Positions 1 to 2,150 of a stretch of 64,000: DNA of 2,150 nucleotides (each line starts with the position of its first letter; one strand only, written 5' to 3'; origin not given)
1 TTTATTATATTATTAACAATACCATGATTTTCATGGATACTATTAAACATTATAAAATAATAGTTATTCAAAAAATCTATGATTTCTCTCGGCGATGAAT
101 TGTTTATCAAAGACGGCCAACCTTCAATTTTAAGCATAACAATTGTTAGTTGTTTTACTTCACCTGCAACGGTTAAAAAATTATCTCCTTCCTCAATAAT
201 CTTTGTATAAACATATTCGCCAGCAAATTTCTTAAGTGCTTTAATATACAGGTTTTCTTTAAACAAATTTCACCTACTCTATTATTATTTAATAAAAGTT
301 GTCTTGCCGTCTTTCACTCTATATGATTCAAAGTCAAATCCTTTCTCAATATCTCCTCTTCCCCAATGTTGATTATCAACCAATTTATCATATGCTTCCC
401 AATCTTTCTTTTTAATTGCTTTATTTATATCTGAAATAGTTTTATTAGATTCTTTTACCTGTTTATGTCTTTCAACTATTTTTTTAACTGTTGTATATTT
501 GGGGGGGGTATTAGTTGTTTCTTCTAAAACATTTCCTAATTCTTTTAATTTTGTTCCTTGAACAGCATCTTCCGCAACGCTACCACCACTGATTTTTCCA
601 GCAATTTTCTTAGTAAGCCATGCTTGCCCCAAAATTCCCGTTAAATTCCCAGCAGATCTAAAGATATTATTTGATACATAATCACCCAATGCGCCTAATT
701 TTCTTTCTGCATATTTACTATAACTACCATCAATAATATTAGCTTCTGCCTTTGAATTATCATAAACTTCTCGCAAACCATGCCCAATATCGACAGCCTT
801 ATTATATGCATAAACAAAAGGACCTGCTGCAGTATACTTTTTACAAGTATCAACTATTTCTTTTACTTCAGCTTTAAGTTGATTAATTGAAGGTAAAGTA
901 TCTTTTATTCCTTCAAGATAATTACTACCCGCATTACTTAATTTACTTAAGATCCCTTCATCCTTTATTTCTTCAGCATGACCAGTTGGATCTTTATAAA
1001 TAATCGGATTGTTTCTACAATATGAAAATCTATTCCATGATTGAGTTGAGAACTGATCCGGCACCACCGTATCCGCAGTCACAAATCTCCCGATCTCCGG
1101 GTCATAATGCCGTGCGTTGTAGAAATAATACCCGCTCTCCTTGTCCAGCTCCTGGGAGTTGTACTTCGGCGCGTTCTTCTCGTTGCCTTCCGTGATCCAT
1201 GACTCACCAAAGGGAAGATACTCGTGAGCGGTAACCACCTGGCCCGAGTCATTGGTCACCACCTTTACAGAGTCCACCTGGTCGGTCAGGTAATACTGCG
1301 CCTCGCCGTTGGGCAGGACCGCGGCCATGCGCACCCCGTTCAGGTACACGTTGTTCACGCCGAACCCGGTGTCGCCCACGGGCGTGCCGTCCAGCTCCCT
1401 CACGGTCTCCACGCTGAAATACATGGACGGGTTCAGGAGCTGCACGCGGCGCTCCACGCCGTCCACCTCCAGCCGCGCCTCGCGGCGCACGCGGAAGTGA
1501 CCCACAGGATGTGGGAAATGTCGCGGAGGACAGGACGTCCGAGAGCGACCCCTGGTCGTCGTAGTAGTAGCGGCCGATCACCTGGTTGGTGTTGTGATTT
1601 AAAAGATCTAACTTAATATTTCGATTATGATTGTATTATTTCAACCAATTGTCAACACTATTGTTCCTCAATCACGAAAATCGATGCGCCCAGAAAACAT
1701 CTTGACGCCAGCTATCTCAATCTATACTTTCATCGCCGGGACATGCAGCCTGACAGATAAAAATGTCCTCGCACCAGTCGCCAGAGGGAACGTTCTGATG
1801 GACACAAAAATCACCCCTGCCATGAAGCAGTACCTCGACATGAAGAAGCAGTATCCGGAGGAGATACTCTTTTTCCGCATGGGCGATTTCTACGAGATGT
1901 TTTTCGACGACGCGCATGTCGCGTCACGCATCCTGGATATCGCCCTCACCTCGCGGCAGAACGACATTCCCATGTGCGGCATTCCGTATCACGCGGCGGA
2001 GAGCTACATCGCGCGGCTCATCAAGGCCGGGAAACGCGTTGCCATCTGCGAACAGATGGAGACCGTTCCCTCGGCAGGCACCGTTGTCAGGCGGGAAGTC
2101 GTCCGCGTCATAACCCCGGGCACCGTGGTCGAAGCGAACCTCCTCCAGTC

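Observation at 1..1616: Orphan Rhs C-terminal toxin / immunity cassette set directly against mutS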

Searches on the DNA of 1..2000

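Call 56: search_rna_families(source=window, start=1, end=2000, threshold=evalue, max_evalue=1)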
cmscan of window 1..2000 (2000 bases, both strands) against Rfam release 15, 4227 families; matches with E-value up to 1: 0.
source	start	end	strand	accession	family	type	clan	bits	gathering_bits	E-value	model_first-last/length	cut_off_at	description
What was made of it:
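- Tried and rejected: Rfam found nothing in 1-2000 (call 56).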

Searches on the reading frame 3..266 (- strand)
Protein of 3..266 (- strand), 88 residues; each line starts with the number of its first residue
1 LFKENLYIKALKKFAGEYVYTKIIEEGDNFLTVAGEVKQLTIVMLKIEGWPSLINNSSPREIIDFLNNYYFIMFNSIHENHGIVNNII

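Call 7: search_protein_families(library=pfam, proteins=[window:3-266:-], max_evalue=1)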
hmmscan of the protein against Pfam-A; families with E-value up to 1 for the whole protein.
window:3-266:- (88 aa): 1 family
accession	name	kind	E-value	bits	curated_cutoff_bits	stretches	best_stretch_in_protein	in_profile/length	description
PF00211.25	Guanylate_cyc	-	0.0048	16.9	21.9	1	36-82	5-50/183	Adenylate and Guanylate cyclase catalytic domain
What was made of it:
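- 1..266 (-): Co-oriented downstream ORF (TTG 266-264 after AGGTGA 270-275), with at least 88 codons, cut by the window edge. It is the putative immunity gene (inferred from position). It shows a weak class III cyclase-like N-terminus. Pfam Guanylate_cyc E=0.0048, below the cutoff (call 7).
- On Class III nucleotidyl cyclase (PF00211), considered for the downstream ORF: 16.9 bits against 21.9 (call 7).
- Pfam Guanylate_cyc E=0.0048, matching residues 36-82 to profile positions 5-50 (call 7).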

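Call 8: search_protein_families(library=ncbifam, proteins=[window:3-266:-], max_evalue=1)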
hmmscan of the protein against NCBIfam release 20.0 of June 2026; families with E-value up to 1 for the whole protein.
window:3-266:- (88 aa): 0 families

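Call 33: find_homologous_proteins(query=window:3-266:-, max_evalue=0.01)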
Query window:3-266:-: no candidate shares three 5-residue words with the query. No homologue found.
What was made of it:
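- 1..266 (-): Not present in the protein database (call 33).
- The window's left end probably coincides with the contig end (call 33).
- Tried and rejected: The downstream ORF is absent from the protein database (call 33).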

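Call 40: search_solved_structures(query=window:3-266:-, max_evalue=10, show_alignments=2)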
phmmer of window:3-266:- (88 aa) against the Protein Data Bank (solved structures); distinct sequences matched with E-value up to 10: 5.
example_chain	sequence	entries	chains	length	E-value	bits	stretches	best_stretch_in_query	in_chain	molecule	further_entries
2w01_A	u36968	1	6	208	0.21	15.3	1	28-84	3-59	ADENYLATE CYCLASE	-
6fht_A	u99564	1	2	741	0.26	15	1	18-84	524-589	Bacteriophytochrome,Adenylate cyclase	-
1wc1_A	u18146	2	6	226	0.42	14.3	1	27-86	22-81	ADENYLATE CYCLASE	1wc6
8fx4_D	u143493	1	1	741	0.7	13.6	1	38-83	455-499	Guanylyl cyclase C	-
5td2_A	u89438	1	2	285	1.7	12.3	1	20-68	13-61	Tyrosine-protein kinase Mer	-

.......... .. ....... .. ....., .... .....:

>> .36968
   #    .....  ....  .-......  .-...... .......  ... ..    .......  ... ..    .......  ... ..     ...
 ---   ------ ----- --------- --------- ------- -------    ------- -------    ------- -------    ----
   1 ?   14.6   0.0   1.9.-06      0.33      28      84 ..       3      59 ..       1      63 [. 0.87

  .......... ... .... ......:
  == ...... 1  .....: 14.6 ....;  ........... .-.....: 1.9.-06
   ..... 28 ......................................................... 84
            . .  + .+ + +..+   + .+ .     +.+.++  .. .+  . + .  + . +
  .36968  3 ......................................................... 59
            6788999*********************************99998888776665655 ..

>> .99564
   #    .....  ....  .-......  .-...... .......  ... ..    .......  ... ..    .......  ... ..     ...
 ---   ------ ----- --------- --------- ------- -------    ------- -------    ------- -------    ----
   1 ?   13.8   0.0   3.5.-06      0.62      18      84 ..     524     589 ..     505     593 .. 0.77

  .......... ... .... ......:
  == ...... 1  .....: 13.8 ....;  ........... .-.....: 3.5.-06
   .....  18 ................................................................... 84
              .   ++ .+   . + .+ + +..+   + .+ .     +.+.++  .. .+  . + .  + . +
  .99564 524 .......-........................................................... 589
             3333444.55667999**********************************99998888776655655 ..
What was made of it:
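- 1..266 (-): PDB cyclases E 0.2-0.7, with Lys at the metal-binding Asp position (call 40).
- On Class III nucleotidyl cyclase (PF00211), considered for the downstream ORF: Lys stands at the first metal-binding Asp position (MLKIEGW against SDLRGFT) (call 40).
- Its only weak similarity is to nucleotidyl cyclases (calls 7, 40). The four best PDB sequence hits are all class III cyclases, aligned in register at the start of the catalytic domain (call 40). The first metal-binding Asp is Lys (call 40).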

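Call 63: find_related_loci(query=window:3-266:-, collection=viral_contigs, flank=10000)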
Query window:3-266:- (88 aa) in viral_contigs; peptide patterns used: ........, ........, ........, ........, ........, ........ (x = any residue, [..] = any of these).
11 stretches matched a pattern, but none encodes a relative of the query by tblastn (E <= 1e-3).

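Call 67: search_protein_families(library=padloc, proteins=[window:3-266:-], max_evalue=10)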
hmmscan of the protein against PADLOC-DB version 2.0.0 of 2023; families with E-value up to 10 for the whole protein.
window:3-266:- (88 aa): 0 families
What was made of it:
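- There is no PADLOC cyclase hit (call 67).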

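Call 68: search_protein_families(library=phrogs, proteins=[window:3-266:-], max_evalue=1)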
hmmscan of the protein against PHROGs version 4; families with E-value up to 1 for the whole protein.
window:3-266:- (88 aa): 6 families
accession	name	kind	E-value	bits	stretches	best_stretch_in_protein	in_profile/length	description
phrog_34154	-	unknown function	0.0057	16.7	1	29-85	209-265/396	-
phrog_35576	-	unknown function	0.016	14.6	1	22-86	412-480/681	-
phrog_14930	-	unknown function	0.071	14.8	1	48-78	27-56/108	-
phrog_18255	-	unknown function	0.083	13.5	1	53-72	12-31/57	-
phrog_36666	-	unknown function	0.13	13.3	1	16-79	23-80/98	-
phrog_29613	-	unknown function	0.4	10.4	1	12-86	286-357/487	-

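Call 73: predict_structure(protein=window:3-266:-)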
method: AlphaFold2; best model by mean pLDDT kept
length: 88 residues; sequences in the alignment: 1
mean_pLDDT: 61.1   pTM: 0.39
mean pLDDT of the five models: 61.1, 56.9, 43.5, 42.7, 41.5
residues with pLDDT >= 90: 0; 70-90: 24; 50-70: 50; < 50: 14
segments of 3 or more residues with pLDDT < 50: 78-88
pLDDT, mean of each block of 10 residues (from residue 1): 58 70 75 71 63 59 63 52 33
secondary structure, 60 per line:
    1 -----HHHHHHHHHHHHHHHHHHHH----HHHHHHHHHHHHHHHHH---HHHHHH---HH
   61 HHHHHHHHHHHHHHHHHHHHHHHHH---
elements in order: H6-25 H30-46 H50-55 H59-85
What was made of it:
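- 1..266 (-): AF2 pLDDT 61, all-helical (call 73).
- The AF2 model is all-helical where a beta strand is expected, at low confidence (call 73).
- Tried and rejected: There was no PADLOC hit (call 67), and the AF2 model does not support it (call 73).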

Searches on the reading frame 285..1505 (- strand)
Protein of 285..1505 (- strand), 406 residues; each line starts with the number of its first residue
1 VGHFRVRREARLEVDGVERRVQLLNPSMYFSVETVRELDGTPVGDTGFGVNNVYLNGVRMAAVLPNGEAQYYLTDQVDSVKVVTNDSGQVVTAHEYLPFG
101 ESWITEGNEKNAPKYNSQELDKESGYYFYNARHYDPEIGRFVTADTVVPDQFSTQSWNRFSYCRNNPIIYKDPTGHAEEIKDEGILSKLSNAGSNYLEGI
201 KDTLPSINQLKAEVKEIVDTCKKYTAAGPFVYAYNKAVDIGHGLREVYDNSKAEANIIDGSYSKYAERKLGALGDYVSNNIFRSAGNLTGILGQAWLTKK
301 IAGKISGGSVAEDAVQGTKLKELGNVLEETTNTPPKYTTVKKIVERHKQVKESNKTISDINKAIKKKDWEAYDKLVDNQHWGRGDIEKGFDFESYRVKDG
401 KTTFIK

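Call 7: search_protein_families(library=pfam, proteins=[window:288-1505:-], max_evalue=1)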
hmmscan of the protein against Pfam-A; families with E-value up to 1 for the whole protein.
window:288-1505:- (406 aa): 1 family
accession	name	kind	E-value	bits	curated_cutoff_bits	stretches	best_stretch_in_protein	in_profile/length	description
PF20663.3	COG4_N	-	0.0093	16.5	27.3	1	339-371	48-80/107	Conserved oligomeric Golgi complex subunit 4, N-terminal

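Call 8: search_protein_families(library=ncbifam, proteins=[window:288-1505:-], max_evalue=1)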
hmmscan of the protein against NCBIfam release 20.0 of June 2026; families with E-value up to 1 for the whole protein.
window:288-1505:- (406 aa): 2 families
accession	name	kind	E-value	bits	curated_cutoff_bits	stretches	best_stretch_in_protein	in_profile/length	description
TIGR03696.1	Rhs_assc_core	domain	7.2e-21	74.5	32.5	1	96-176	1-76/76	RHS repeat-associated core domain-containing protein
NF041261.1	RHS_core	equivalog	6.4e-06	24.2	2000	1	64-175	1152-1260/1261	RHS element core protein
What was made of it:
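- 978..1496 (-): 173 in-frame codons of the Rhs core (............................). The TIGR03696 match covers 978-1220. TIGR03696 E=7.2e-21 (call 8).
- On Rhs / YD-repeat polymorphic toxin (C-terminal end): 74.5 bits against a cutoff of 32.5, E=7.2e-21, residues 96-176 of the 406-aa ORF (call 8).
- Checked: NCBIfam TIGR03696 Rhs_assc_core matches residues 96-176 (window 978-1220) at E=7.2e-21, 74.5 bits against a cutoff of 32.5 (call 8).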

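Call 9: find_encoding_contigs(protein=window:285-1505:-, flank=10000, max_places=10)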
Protein window:285-1505:- (406 aa): no gene with exactly this product is on record in the collection.

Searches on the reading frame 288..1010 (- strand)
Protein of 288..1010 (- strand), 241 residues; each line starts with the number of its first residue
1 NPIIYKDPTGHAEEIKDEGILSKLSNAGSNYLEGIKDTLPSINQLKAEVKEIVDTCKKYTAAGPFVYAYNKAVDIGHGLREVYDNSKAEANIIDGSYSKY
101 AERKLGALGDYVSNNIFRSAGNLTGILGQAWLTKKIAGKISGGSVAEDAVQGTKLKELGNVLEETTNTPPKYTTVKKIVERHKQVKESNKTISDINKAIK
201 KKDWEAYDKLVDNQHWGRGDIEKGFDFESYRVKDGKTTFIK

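Call 7: search_protein_families(library=pfam, proteins=[window:288-1010:-], max_evalue=1)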
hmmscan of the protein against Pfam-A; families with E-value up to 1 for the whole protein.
window:288-1010:- (241 aa): 1 family
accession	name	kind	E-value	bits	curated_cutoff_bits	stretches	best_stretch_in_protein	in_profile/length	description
PF20663.3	COG4_N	-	0.0033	17.9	27.3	1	174-206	48-80/107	Conserved oligomeric Golgi complex subunit 4, N-terminal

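Call 8: search_protein_families(library=ncbifam, proteins=[window:288-1010:-], max_evalue=1)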
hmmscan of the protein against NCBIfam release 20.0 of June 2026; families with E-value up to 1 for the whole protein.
window:288-1010:- (241 aa): 2 families
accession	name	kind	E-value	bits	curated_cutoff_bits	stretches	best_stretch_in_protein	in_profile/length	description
TIGR04197.1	T7SS_SACOL2603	subfamily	0.15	12.6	26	1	152-201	12-62/85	TIGR04197 family type VII secretion effector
NF010028.0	PRK13503.1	equivalog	0.15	11.4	288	1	130-198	178-245/278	HTH-type transcriptional activator RhaS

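Call 10: find_homologous_proteins(query=window:288-1010:-, max_evalue=0.01)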
Query window:288-1010:- (241 aa): 1 proteins with E <= 0.01 among 581 candidates.
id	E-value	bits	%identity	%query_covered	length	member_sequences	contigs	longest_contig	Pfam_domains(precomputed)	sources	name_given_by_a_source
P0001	5.0e-154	529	100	100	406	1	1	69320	PF25023.2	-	-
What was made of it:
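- Checked: My own Pfam-A scan listed no RHS family (call 7), although the database's precomputed annotation gives PF25023 TEN_YD-shell (call 10).
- The window comes from a metagenome-type contig of 69,320 nt (call 10).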

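Call 11: find_encoding_contigs(protein=P0001, flank=10000, max_places=10)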
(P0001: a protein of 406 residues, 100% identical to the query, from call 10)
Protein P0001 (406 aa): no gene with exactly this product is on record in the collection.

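Call 14: find_related_loci(query=P0001, collection=genome_contigs, flank=10000)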
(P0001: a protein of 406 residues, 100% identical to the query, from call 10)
Query P0001 (406 aa) in genome_contigs; peptide patterns used: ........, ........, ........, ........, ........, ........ (x = any residue, [..] = any of these).
105 stretches matched a pattern; 1 encode a relative of the query (tblastn E <= 1e-3); 1 distinct loci.
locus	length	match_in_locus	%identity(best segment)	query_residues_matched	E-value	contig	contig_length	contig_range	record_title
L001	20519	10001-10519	88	4-176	1e-103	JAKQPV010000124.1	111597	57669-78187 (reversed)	MAG: Spirochaetota bacterium isolate USMO_maxbin.118 k141_703658, whole genome shotgun sequence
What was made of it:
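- Tried and rejected: The genome-collection scan returned only another lineage, L001 (call 14).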

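Call 39: search_solved_structures(query=window:288-977:-, max_evalue=10)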
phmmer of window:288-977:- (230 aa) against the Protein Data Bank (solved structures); distinct sequences matched with E-value up to 10: 2.
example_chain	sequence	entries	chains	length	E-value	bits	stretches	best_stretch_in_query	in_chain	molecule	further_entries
3tqo_A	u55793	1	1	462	0.23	14.5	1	133-203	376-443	Cysteinyl-tRNA synthetase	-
7vmc_B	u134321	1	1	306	0.48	13.5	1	105-171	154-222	tRNA nuclease CdiA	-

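Call 41: search_protein_representatives(protein=window:288-977:-)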
Query: 230 residues. Proteins with E-value up to 0.001 (for the whole library): 2; up to 1e-10: 1; up to 1e-30: 1. The best 2 are listed.
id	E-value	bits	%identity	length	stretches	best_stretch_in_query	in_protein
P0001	1.0e-145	499.7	100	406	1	1-230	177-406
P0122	5.4e-05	39.5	29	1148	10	153-191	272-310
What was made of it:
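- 288..977 (-): Variable C-terminal tip of 230 aa, the putative toxin. It is AT-rich (GC3 0.157), predicted all-helical, has no TM segment, and has no homologue. Only self found among 5.8e9 clusters (call 10) and 1.84e9 representatives by full HMMER (call 41).
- Toxicity of the tip is untested, and it resembles no known toxin (calls 39, 41).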

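Call 48: predict_structure(protein=window:288-977:-)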
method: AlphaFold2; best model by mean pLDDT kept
length: 230 residues; sequences in the alignment: 1
mean_pLDDT: 42.3   pTM: 0.25
mean pLDDT of the five models: 42.3, 39.7, 38.8, 37.2, 35.7
residues with pLDDT >= 90: 0; 70-90: 7; 50-70: 21; < 50: 202
segments of 3 or more residues with pLDDT < 50: 1-175, 206-230
pLDDT, mean of each block of 10 residues (from residue 1): 40 36 35 37 39 41 44 42 39 42 41 43 38 39 40 37 39 48 59 72 50 37 35
secondary structure, 60 per line:
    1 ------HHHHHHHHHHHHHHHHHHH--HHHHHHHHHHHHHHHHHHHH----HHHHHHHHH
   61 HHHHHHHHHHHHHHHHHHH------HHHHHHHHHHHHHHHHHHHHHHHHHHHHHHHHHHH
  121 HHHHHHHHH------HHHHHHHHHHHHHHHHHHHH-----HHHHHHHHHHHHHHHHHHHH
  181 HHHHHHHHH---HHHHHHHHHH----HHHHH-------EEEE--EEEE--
elements in order: H7-25 H28-47 H52-79 H86-129 H136-155 H161-189 H193-202 H207-211 E219-222 E225-228
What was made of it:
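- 288..977 (-): AF2 pLDDT 42 (call 48).
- Tried and rejected: Single-sequence AF2 gave pLDDT 42 (call 48), so I ran no fold search, because a model of that quality gives meaningless matches.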

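Call 49: search_protein_families(library=pfam, proteins=[L001:10520-11170:+, L001:11192-11734:+, L001:12139-12477:+], max_evalue=0.1)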
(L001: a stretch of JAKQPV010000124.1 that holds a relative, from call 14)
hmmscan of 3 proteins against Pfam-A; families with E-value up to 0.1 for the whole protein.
L001:10520-11170:+ (217 aa): 0 families

L001:11192-11734:+ (181 aa): 0 families

L001:12139-12477:+ (113 aa): 2 families
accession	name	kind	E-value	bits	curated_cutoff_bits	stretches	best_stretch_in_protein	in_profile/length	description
PF01797.21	Y1_Tnp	-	6.7e-26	91.2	23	1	8-113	4-121/121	Transposase IS200 like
PF23343.2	REP_ORF2-G2P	-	0.039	14.7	27.8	1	28-93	22-78/99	Replication-associated protein ORF2/G2P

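Call 64: find_related_loci(query=window:288-977:-, collection=viral_contigs, flank=10000)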
Query window:288-977:- (230 aa) in viral_contigs; peptide patterns used: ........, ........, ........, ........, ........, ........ (x = any residue, [..] = any of these).
12 stretches matched a pattern, but none encodes a relative of the query by tblastn (E <= 1e-3).
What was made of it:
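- Tried and rejected: Two viral-contig scans found nothing (calls 63, 64).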

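Call 67: search_protein_families(library=padloc, proteins=[window:288-977:-], max_evalue=10)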
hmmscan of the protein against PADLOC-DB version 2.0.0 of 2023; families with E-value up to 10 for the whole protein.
window:288-977:- (230 aa): 1 family
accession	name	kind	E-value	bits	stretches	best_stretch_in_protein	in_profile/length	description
PDLC02729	PbeC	-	0.022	11.2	2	18-58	277-318/668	PbeC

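Call 68: search_protein_families(library=phrogs, proteins=[window:288-977:-], max_evalue=1)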
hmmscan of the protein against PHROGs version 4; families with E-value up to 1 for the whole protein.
window:288-977:- (230 aa): 3 families
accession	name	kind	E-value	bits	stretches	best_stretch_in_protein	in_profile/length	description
phrog_24500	-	unknown function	0.068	14.8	1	173-201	49-76/77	-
phrog_12684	-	unknown function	0.15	13.3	0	173-212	67-104/108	-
phrog_19386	-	unknown function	0.23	12.7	1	27-51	36-60/82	-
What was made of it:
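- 288..977 (-): No PDB, Pfam, NCBIfam, PADLOC or PHROG match (calls 7, 8, 39, 67, 68).
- Tried and rejected: PDB sequence search, Pfam, NCBIfam, PADLOC and PHROGs gave nothing meaningful (calls 7, 8, 39, 67, 68).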
